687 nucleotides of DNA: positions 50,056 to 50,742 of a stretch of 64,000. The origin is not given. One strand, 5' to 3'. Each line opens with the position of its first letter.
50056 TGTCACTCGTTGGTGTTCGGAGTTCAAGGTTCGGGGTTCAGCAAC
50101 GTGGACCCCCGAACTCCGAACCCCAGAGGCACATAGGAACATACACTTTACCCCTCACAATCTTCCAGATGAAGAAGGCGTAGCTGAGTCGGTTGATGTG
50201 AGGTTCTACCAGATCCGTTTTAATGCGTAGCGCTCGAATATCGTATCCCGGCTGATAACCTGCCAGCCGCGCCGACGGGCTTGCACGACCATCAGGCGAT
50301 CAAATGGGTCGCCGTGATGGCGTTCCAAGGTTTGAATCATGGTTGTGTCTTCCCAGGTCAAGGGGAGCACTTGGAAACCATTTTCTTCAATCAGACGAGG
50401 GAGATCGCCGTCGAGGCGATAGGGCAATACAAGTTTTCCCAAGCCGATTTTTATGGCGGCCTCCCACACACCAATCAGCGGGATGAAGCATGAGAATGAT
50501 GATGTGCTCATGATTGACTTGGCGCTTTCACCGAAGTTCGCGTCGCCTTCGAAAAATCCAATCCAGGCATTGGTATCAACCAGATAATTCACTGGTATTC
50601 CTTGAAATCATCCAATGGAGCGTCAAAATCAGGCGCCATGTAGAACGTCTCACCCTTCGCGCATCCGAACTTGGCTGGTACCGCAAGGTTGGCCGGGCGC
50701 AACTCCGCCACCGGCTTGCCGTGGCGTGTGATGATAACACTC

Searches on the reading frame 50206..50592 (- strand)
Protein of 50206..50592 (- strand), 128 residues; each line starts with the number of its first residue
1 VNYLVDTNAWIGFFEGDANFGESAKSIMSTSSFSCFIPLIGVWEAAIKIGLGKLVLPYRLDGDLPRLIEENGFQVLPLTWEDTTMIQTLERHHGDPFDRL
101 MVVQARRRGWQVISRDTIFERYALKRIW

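Call 69: search_protein_families(library=pfam, proteins=[window:50206-50592:-], max_evalue=0.001)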
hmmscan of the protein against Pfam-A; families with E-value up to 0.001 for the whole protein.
window:50206-50592:- (128 aa): 1 family
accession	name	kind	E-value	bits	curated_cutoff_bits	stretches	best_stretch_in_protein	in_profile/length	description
PF01850.27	PIN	-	1.6e-15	58.2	23.6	1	3-123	1-118/120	PIN domain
